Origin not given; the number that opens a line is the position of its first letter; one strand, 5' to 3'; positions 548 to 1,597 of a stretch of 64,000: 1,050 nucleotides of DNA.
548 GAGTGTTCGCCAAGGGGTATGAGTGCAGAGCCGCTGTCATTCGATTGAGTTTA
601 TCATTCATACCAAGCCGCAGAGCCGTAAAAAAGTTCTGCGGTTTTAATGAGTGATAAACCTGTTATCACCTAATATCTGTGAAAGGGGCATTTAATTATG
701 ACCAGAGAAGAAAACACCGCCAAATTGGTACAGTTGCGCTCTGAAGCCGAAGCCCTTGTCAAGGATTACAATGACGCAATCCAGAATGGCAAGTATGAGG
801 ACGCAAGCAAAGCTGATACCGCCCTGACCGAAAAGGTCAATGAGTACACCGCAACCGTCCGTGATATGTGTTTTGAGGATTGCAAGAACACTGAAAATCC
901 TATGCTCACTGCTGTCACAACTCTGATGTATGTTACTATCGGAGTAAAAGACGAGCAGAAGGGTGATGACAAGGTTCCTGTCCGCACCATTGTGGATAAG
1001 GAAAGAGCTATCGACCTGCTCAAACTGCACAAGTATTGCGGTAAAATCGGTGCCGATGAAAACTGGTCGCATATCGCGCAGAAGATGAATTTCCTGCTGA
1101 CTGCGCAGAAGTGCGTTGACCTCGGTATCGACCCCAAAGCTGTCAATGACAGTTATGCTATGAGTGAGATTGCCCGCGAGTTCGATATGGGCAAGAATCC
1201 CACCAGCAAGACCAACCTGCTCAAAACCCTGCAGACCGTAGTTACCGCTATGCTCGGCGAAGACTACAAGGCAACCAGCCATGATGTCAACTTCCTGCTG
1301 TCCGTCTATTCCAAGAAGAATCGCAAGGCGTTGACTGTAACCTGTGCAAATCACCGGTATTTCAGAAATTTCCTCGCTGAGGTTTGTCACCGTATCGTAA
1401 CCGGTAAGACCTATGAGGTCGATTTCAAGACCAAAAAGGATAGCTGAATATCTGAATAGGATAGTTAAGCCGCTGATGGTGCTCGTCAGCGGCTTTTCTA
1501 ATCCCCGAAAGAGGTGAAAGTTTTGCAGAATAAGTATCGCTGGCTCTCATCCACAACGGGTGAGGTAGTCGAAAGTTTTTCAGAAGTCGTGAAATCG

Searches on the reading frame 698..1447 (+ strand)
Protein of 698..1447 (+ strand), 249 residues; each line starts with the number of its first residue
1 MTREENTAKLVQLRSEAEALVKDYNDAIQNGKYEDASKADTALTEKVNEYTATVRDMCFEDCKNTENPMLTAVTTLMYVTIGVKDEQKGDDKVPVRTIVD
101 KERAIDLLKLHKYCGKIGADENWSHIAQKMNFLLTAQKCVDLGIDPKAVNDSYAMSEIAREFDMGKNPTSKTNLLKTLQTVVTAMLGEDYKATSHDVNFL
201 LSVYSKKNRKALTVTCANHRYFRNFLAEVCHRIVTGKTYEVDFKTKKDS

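Call 20: search_protein_families(library=pfam, proteins=[window:698-1447:+], max_evalue=0.001)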
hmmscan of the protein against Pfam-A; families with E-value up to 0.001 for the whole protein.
window:698-1447:+ (249 aa): 0 families

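Call 45: find_related_loci(query=window:698-1447:+, collection=viral_contigs, flank=10000)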
Query window:698-1447:+ (249 aa) in viral_contigs; peptide patterns used: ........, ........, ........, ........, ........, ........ (x = any residue, [..] = any of these).
39 stretches matched a pattern; 35 encode a relative of the query (tblastn E <= 1e-3); 34 distinct loci.
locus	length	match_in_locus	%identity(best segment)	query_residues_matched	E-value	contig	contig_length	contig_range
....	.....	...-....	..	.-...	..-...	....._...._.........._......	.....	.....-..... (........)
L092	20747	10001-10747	91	1-249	3e-159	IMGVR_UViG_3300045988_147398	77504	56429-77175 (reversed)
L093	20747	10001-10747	91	1-249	1e-158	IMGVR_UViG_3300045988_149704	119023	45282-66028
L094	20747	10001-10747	92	1-249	2e-158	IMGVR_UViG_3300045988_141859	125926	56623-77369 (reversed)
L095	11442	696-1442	92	1-249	2e-158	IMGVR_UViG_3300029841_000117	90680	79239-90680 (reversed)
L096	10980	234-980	92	1-249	2e-158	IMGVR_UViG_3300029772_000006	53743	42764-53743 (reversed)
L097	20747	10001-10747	91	1-249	1e-157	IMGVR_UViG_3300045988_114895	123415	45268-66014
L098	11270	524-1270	91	1-249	1e-157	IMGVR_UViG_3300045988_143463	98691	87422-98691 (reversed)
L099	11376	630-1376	91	1-249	1e-157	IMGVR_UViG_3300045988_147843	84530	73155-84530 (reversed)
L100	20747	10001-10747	91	1-249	1e-157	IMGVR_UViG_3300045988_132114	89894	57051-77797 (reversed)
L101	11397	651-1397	91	1-249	1e-157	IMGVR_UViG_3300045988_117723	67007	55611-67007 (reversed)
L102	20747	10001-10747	91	1-249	1e-157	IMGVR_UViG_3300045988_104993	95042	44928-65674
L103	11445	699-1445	91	1-249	1e-157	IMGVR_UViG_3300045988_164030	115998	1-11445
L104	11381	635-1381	91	1-249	8e-158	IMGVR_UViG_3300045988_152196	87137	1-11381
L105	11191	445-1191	91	1-249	1e-157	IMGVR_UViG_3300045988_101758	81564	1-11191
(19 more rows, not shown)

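Call 48: search_protein_families(library=pfam, proteins=[L094:2138-4741:-, L094:5106-6323:-, L094:6582-7394:+, L094:7925-8989:+], max_evalue=0.001)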
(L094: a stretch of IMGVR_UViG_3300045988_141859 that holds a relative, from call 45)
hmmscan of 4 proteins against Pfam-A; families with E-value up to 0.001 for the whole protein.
L094:2138-4741:- (867 aa): 1 family
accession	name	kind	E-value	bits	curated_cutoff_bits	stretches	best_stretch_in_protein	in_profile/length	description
PF05183.17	RdRP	-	2e-14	53.6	23.8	1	67-560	59-506/582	RNA dependent RNA polymerase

L094:5106-6323:- (405 aa): 0 families

L094:6582-7394:+ (270 aa): 0 families

L094:7925-8989:+ (354 aa): 4 families
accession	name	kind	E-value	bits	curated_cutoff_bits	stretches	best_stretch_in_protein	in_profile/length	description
PF00196.25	GerE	-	9.9e-05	22.3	23.5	1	303-344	3-44/57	Bacterial regulatory proteins, luxR family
PF13384.12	HTH_23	-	0.00012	22.2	24.6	1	305-342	5-42/50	Homeodomain-like domain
PF08281.18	Sigma70_r4_2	-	0.00022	21.3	25.7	1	303-338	11-47/54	Sigma-70, region 4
PF16509.11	KORA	-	0.001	19.7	26.7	0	290-345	2-58/84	TrfB plasmid transcriptional repressor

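Call 97: search_dna_similar(query=L094:2138-4741:-, collection=phages, mode=protein, max_rows=12, max_evalue=0.001)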
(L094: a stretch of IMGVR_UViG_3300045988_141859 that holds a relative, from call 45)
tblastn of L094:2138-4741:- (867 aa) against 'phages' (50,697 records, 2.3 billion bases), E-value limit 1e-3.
Records with a match: 40; places in all: 40; records where one place covers at least 80% of the query: 12.
Best place of each record, by identity: <60% 40.
By first word of the organism name: Bacillus 26; Enterocloster 6; Bacteriophage 3; Clostridium 2; Thomasclavelia 2; Psychrobacillus 1.
By host as written in the record: Bacillus subtilis BEST7003 9; Bacillus subtilis 5; Bacillus subtilis subsp. subtilis str. 168 5; - 4; Enterocloster bolteae DA473 3; Bacillus subtilis Delta6 3; Clostridium botulinum type C strain C-Stockholm 2; Enterocloster bolteae DA457 2; and 5 more.
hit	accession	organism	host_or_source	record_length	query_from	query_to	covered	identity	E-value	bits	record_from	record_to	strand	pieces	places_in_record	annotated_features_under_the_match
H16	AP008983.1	Clostridium phage c-st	Clostridium botulinum type C strain ...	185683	1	861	99%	40.7%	6e-142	717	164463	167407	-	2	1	conserved phage-related protein | hypothetical protein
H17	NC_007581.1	Clostridium phage c-st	Clostridium botulinum type C strain ...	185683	1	861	99%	40.7%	6e-142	717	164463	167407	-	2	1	conserved phage-related protein | hypothetical protein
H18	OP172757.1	Enterocloster phage CB473P3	Enterocloster bolteae DA473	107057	57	823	88%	42.8%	1e-117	636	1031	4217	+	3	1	hypothetical protein (x5)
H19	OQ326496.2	Enterocloster phage PMBT24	Enterocloster bolteae Q14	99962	57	823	88%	42.2%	0e+0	613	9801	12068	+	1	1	RNA-dependent RNA polymerase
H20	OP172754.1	Enterocloster phage CB457P2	Enterocloster bolteae DA457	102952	57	823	88%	42.1%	1e-147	615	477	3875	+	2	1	hypothetical protein (x3)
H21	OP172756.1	Enterocloster phage CB473P2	Enterocloster bolteae DA473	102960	57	823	88%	42.1%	1e-147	615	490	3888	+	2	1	hypothetical protein (x3)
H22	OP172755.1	Enterocloster phage CB473P1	Enterocloster bolteae DA473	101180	57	823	88%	42.0%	1e-147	622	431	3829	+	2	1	hypothetical protein (x3)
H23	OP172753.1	Enterocloster phage CB457P1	Enterocloster bolteae DA457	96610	57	823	88%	41.9%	9e-117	623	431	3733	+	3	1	hypothetical protein (x3)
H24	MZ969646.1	Bacillus phage BUCT082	Bacillus subtilis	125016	30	859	96%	28.3%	1e-104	362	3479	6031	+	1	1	hypothetical protein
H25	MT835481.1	Bacteriophage sp.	human fecal samples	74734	27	856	96%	26.7%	1e-55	319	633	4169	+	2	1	record has no annotation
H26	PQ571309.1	Thomasclavelia phage TR-TP1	Thomasclavelia ramosa YY17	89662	63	856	92%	21.5%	4e-23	112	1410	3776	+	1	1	RNA-dependent RNA polymerase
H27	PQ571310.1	Thomasclavelia phage TR-TP2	Thomasclavelia ramosa YY17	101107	63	856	92%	21.5%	4e-23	112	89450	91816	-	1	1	RNA-dependent RNA polymerase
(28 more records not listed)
